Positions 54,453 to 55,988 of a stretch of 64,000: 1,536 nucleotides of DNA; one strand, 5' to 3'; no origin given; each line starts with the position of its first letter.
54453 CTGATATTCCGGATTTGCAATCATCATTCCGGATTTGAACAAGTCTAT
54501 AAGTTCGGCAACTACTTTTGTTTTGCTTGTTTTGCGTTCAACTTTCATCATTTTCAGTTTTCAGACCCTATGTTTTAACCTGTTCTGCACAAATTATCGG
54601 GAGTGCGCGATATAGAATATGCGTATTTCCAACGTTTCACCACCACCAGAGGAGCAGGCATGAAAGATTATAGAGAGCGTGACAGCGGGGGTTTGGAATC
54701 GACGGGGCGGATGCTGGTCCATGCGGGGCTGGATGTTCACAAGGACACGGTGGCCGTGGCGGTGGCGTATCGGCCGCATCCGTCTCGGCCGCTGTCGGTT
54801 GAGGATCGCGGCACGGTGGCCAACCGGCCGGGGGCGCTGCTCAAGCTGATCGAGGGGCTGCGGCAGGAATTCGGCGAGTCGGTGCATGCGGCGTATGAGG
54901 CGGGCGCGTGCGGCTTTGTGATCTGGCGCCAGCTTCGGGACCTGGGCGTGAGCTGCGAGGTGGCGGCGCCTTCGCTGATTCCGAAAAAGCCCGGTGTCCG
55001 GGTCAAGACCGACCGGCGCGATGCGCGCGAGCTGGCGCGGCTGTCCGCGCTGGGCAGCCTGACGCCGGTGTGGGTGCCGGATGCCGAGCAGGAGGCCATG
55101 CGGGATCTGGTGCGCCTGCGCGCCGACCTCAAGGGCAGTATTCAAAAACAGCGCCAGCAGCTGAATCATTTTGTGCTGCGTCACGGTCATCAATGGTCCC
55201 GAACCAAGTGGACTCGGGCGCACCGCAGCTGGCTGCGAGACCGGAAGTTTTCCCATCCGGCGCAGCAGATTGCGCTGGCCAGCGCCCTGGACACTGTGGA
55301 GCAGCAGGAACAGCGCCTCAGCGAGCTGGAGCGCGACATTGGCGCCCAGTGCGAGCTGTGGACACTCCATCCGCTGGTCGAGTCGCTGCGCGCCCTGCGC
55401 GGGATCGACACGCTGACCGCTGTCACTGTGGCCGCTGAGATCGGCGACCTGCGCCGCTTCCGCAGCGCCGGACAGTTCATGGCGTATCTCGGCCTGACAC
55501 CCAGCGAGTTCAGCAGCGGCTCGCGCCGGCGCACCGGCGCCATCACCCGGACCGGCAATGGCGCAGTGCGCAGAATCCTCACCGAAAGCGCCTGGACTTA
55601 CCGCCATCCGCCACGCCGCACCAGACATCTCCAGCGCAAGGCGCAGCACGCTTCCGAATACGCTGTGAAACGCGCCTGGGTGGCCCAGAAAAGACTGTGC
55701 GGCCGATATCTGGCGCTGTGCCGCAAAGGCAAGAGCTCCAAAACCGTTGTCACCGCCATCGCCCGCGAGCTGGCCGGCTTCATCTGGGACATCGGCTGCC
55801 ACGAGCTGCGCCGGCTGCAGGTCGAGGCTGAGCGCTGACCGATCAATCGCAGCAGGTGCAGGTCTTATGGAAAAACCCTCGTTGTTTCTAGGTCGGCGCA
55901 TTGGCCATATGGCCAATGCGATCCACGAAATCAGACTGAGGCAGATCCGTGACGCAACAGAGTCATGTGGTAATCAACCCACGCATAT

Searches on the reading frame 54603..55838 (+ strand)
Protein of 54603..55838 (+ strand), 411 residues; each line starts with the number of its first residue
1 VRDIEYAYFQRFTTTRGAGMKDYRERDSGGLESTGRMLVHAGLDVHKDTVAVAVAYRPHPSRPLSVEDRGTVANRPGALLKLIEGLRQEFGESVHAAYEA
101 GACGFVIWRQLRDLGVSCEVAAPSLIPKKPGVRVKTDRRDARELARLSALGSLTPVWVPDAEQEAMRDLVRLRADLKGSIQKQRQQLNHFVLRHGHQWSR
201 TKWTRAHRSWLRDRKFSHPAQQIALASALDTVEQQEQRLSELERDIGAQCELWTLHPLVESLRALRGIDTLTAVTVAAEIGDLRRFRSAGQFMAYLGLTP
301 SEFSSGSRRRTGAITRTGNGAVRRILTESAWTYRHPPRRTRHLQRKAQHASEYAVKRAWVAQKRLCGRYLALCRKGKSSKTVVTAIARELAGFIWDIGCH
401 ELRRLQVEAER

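Call 31: search_protein_families(library=pfam, proteins=[window:54603-55838:+])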
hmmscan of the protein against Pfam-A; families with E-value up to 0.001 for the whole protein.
window:54603-55838:+ (411 aa): 2 families
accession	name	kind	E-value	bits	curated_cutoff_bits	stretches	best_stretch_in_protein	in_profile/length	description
PF02371.22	Transposase_20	-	2.7e-20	73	21.3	1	261-334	3-76/87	Transposase IS116/IS110/IS902 family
PF01548.23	DEDD_Tnp_IS110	-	1.3e-11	45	29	1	41-190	1-149/155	Transposase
